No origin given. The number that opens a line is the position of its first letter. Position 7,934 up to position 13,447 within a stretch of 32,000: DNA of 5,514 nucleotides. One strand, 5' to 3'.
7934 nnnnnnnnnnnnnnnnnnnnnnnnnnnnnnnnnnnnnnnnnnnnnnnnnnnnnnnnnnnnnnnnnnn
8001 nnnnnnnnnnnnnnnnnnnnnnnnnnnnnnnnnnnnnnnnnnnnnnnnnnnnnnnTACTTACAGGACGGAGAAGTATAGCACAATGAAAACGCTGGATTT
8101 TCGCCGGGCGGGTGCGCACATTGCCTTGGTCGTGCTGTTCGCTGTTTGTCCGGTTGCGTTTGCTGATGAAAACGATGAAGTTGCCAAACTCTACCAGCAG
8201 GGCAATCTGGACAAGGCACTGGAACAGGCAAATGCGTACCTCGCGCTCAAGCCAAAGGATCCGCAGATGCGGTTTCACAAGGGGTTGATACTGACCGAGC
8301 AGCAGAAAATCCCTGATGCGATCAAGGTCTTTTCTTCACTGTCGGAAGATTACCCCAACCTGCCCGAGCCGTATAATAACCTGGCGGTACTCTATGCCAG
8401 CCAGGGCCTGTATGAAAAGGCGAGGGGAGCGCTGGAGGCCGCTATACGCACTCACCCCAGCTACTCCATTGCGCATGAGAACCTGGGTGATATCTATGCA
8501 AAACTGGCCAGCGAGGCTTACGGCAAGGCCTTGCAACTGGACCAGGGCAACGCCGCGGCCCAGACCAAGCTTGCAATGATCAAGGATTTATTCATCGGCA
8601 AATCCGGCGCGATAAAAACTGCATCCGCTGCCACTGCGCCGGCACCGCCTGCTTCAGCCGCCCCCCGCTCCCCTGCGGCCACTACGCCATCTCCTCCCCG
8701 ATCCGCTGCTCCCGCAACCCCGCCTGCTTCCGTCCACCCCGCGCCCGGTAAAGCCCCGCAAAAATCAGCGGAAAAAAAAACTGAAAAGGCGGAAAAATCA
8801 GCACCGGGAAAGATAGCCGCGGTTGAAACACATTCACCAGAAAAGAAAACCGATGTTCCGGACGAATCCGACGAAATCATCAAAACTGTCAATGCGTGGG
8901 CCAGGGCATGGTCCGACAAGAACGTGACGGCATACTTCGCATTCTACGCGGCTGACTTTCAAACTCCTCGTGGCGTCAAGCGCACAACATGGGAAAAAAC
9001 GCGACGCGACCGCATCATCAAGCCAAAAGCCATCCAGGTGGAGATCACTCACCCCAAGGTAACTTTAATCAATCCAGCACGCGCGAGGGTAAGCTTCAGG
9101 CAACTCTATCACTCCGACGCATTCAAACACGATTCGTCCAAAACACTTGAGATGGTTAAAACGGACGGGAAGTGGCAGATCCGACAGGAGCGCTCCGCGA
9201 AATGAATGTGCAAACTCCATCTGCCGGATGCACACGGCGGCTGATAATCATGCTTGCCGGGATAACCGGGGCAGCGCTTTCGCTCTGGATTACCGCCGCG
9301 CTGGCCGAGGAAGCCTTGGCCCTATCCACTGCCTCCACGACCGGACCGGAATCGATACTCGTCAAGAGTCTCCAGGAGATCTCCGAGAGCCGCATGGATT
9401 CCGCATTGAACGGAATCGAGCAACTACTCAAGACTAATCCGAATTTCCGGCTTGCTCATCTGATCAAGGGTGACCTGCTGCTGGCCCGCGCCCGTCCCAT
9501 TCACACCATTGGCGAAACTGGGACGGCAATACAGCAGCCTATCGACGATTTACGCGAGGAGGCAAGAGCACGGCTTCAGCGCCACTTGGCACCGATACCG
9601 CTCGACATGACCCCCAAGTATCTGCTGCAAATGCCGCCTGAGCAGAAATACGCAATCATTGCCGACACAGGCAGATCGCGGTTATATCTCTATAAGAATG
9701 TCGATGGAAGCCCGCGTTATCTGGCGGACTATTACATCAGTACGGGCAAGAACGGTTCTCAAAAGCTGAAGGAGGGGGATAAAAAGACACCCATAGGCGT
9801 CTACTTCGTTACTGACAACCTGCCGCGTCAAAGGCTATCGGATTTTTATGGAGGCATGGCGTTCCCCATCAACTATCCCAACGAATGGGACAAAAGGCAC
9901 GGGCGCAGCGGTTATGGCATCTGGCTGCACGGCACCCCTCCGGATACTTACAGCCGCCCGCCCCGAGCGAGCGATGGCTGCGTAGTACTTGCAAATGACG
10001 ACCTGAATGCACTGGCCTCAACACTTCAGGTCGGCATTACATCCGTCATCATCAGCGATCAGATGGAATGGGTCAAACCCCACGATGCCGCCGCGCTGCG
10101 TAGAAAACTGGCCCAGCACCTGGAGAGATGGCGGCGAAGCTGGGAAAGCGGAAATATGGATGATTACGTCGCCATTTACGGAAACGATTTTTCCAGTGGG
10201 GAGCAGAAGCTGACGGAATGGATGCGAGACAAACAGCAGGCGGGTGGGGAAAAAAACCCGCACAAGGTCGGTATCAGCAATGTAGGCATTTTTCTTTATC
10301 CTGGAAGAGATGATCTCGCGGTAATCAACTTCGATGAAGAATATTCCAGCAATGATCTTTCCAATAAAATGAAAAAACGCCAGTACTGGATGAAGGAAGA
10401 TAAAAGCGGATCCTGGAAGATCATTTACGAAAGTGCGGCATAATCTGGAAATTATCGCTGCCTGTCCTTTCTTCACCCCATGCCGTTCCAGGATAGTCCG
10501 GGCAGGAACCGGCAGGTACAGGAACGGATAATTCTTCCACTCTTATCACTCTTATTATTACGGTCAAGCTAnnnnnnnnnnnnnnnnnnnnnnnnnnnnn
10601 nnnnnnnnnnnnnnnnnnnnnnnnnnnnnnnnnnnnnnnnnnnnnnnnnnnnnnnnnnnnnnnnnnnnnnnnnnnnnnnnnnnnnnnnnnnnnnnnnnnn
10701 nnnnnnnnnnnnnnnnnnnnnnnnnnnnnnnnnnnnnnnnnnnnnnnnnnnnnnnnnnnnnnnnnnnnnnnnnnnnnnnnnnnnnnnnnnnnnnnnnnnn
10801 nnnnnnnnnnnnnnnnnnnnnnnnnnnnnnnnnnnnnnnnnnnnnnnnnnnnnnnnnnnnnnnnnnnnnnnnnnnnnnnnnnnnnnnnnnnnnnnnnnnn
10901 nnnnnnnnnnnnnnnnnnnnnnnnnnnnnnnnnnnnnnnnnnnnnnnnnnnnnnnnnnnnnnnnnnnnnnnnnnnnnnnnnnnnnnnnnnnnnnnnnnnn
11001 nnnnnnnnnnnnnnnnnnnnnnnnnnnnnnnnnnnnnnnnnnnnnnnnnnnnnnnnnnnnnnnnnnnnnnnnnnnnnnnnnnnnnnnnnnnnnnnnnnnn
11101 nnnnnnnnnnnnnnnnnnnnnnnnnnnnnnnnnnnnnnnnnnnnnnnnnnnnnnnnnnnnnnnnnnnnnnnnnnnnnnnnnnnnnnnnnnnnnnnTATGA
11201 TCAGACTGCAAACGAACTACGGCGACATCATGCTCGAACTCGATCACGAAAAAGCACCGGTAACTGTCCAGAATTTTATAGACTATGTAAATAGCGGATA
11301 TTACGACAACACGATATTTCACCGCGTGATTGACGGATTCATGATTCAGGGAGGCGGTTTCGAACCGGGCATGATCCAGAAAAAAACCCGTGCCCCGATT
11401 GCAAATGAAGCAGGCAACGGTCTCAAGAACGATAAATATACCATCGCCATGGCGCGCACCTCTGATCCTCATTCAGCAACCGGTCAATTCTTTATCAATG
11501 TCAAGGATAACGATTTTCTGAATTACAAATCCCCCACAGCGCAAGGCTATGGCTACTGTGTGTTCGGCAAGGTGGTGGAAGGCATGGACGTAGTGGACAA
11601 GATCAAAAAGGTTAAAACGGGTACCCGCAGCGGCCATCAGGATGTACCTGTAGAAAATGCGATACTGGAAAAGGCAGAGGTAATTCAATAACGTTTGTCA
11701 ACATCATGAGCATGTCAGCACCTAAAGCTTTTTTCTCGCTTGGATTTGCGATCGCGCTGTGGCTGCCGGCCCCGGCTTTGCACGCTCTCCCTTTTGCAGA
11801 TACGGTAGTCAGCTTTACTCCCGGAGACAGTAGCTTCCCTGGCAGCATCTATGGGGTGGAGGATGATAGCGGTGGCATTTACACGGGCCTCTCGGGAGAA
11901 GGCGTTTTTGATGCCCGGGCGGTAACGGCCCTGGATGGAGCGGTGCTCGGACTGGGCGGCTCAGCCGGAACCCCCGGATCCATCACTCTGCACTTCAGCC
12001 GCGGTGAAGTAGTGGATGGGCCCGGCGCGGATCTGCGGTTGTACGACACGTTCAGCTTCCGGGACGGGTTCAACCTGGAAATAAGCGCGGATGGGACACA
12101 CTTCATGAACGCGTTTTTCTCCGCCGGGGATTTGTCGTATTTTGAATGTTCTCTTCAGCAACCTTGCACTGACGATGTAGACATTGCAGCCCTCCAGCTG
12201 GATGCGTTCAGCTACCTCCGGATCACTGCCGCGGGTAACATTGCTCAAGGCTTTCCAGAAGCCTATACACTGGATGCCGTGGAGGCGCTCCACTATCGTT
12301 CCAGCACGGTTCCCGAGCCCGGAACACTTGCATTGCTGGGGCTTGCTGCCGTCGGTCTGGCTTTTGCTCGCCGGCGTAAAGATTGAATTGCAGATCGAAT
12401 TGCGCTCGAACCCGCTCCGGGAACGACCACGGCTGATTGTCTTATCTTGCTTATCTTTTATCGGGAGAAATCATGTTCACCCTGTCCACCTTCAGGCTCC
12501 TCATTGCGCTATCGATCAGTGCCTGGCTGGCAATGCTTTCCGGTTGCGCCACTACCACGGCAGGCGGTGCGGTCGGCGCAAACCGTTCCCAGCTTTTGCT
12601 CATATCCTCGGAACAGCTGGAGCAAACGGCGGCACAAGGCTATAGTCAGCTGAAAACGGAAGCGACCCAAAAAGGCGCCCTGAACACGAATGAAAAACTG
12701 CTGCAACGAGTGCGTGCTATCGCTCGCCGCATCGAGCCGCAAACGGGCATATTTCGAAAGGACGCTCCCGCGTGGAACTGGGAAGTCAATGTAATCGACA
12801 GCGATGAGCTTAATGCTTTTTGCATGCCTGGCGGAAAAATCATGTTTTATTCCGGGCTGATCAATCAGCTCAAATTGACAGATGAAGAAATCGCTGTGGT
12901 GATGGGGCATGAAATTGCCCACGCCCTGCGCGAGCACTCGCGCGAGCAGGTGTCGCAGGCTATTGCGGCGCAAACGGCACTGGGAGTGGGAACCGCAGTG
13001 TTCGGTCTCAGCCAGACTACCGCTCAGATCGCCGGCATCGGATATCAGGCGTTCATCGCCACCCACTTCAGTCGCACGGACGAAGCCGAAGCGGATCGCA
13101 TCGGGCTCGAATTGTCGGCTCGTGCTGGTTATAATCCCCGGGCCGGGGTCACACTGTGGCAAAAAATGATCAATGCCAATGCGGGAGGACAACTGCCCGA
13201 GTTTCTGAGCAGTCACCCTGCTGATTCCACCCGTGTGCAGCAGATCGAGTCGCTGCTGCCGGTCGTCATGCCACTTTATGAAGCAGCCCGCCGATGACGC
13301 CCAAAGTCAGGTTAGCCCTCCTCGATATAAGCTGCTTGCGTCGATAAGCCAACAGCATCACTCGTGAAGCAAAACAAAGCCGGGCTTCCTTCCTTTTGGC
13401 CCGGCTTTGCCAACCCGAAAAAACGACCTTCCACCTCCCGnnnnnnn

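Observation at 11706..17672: Three PEP-CTERM cargo genes, two of them sandwiched between the S8 paralogs, with no exosortase in the window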

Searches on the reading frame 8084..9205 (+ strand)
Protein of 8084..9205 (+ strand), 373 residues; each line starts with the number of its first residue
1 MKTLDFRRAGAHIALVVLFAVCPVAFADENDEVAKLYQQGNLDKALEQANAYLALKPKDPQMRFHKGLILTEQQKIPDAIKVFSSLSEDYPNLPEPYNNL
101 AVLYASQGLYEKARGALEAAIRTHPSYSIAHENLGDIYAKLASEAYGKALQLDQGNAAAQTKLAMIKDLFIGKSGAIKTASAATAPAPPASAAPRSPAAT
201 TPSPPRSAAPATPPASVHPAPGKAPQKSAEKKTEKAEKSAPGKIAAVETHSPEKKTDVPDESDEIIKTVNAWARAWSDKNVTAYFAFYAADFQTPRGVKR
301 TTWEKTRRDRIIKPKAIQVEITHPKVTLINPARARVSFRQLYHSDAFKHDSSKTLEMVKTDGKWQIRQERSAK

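Call 97: search_protein_families(library=ncbifam, proteins=[window:8084-9205:+], max_evalue=0.00001)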
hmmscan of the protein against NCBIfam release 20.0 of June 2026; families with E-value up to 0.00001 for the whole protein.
window:8084-9205:+ (373 aa): 6 families
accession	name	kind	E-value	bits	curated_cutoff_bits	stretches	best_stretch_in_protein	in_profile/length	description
TIGR02917.1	PEP_TPR_lipo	equivalog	2.7e-11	42.1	312.2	1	35-131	576-672/899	XrtA/PEP-CTERM system TPR-repeat protein PrsT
TIGR02521.1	type_IV_pilW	equivalog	1.9e-08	34.2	154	0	31-138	69-179/234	type IV pilus biogenesis/stability protein PilW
NF040959.1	MamA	equivalog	2.4e-07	30.4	200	1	35-167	46-183/204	magnetosome protein MamA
NF033762.1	social_mot_Tgl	equivalog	2.3e-06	27.2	225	0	35-118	145-228/252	social motility TPR repeat lipoprotein Tgl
NF033920.0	C39_PA2778_fam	equivalog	5.6e-06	25.9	150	0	33-124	163-254/255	PA2778 family cysteine peptidase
NF040561.1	PrimPol_Msp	equivalog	8e-06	24.7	200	0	97-167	28-95/515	CRISPR-associated primase-polymerase type A1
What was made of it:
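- Tried and rejected: The TPR protein at 8084-9205 as PrsT: only 42 bits against a cut-off of 312, so it is a generic TPR protein (call 97).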

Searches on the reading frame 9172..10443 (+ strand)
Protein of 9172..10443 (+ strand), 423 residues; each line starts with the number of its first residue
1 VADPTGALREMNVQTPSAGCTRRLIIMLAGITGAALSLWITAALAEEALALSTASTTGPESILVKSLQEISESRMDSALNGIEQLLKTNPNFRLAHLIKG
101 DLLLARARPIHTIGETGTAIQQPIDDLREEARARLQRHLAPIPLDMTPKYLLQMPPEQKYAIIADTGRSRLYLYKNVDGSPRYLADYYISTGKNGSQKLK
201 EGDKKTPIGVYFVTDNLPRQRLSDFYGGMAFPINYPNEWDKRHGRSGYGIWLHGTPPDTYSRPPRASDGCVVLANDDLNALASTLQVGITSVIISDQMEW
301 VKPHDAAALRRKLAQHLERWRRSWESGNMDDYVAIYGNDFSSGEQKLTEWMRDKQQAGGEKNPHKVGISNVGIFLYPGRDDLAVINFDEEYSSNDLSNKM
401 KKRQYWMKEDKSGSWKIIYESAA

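Call 97: search_protein_families(library=ncbifam, proteins=[window:9172-10443:+], max_evalue=0.00001)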
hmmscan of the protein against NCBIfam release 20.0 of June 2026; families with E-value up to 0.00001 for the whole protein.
window:9172-10443:+ (423 aa): 1 family
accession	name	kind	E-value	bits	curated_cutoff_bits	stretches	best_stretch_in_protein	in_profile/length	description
NF040599.1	LdtF_DpaA_YafK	equivalog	3.8e-07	29.5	365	1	170-255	53-136/242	peptidoglycan meso-diaminopimelic acid protein amidase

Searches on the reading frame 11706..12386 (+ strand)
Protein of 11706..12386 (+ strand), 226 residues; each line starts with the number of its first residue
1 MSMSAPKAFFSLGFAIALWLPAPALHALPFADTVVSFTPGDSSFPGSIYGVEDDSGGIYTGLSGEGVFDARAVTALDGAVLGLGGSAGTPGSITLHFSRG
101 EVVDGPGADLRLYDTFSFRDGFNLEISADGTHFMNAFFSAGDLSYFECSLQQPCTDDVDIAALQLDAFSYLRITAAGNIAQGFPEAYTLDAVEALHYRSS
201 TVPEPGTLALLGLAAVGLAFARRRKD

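Call 5: search_protein_families(library=ncbifam, proteins=[window:11706-12386:+], max_evalue=0.01)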
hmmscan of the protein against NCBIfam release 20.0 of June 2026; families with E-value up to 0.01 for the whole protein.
window:11706-12386:+ (226 aa): 12 families
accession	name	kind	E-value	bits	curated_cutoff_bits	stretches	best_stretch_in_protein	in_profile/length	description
NF033554.9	floc_PepA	equivalog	8.3e-10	38.9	80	1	74-225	139-260/261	flocculation-associated PEP-CTERM protein PepA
NF038125.1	PEP_CTERM_THxN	subfamily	1.1e-07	31.7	85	1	197-225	219-246/246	THxN family PEP-CTERM protein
NF041538.1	PEP_EDSA_1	subfamily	1.8e-07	31.1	100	1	198-225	281-307/307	EDSAP-1 family PEP-CTERM protein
TIGR02595.1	PEP_CTERM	domain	1.8e-06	28.4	16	1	202-225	1-23/24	PEP-CTERM sorting domain-containing protein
NF038129.1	PEP_NF038129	equivalog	3.6e-05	23.7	65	1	171-225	142-194/194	NF038129 family PEP-CTERM protein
NF041927.1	Xrt_dep_XDP1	equivalog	6.5e-05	23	125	1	199-225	216-242/242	exosortase-dependent surface protein XDP1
NF038120.1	PEP_CTERM_QFxxD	subfamily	8.2e-05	22.6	80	1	187-224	183-215/215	NF038120 family PEP-CTERM protein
NF038124.1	PEP_CTERM_TLD_A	exception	0.00015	21.4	100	1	185-224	196-235/235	PEP_CTERM-anchored TLD domain-containing protein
NF033947.0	PEP-cistern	hypoth_equivalog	0.00028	20.7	60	1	169-224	146-195/195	cistern family PEP-CTERM protein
NF038118.1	PEP_CTERM_CCXG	equivalog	0.001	18.8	90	1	199-225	173-199/199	CCXG family PEP-CTERM protein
TIGR03901.2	MYXO-CTERM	domain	0.0024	18.2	20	1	203-224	10-32/34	MYXO-CTERM sorting domain-containing protein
NF038126.1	PEP_CTERM_FxDxF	subfamily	0.0054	17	50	0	199-224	139-165/165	FxDxF family PEP-CTERM protein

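Call 6: search_protein_families(library=pfam, proteins=[window:11706-12386:+], max_evalue=0.01)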
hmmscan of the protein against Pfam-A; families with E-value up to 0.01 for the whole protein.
window:11706-12386:+ (226 aa): 1 family
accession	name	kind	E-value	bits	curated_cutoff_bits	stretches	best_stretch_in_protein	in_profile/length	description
PF07589.16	PEP-CTERM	-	8.8e-08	32.4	20.7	1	201-223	1-24/24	PEP-CTERM motif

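Call 69: search_protein_representatives(protein=window:11706-12386:+)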
Query: 226 residues. Proteins with E-value up to 0.001 (for the whole library): 111; up to 1e-10: 26; up to 1e-30: 10. The best 111 are listed.
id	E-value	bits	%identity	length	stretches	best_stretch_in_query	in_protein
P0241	5.8e-124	428.3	88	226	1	2-226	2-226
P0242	8.4e-48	179.2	53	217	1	27-225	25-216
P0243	4.6e-44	167.0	51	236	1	7-222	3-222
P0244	1.3e-40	155.7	52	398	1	24-203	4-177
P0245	2.1e-38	148.5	49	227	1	25-225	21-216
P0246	1.6e-35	139.1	44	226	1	16-224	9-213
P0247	2.1e-34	135.4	44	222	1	20-225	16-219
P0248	7.6e-34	133.6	48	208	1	14-225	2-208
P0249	1.1e-33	133.0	49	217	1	15-224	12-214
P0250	1.1e-31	126.5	47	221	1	8-225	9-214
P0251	1.1e-29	120.0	47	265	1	22-204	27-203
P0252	1.2e-28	116.6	59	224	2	133-225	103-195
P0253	8.5e-28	113.8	44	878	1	32-206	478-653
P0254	2.0e-27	112.6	44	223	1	15-223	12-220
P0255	8.6e-26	107.3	43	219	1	44-224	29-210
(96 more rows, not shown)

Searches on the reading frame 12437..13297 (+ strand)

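Call 5: search_protein_families(library=ncbifam, proteins=[window:12437-13297:+], max_evalue=0.01)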
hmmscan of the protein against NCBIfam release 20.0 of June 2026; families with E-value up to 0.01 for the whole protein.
window:12437-13297:+ (286 aa): 5 families
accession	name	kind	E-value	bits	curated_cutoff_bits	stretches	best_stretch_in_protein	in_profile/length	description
NF052399.1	M48_lipo_LoiP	exception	1.8e-26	93.1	365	1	22-272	4-242/247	metalloprotease LoiP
NF052400.1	M48_BAM_BepA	equivalog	1.2e-21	77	570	1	119-268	95-251/483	beta-barrel assembly-enhancing protease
NF002363.0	PRK01345.1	equivalog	0.00022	20.4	422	0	116-167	86-139/318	zinc metalloprotease HtpX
NF003965.0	PRK05457.1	equivalog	0.0003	20.3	245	0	84-162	75-144/285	protease HtpX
NF002826.0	PRK03001.1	equivalog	0.0018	17.5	369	0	119-181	90-151/285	zinc metalloprotease HtpX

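Call 6: search_protein_families(library=pfam, proteins=[window:12437-13297:+], max_evalue=0.01)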
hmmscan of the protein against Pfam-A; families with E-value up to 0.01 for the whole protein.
window:12437-13297:+ (286 aa): 1 family
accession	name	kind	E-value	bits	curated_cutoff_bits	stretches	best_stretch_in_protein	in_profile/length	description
PF01435.24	Peptidase_M48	-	1.7e-37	129.5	20.3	1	107-272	17-184/186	Peptidase family M48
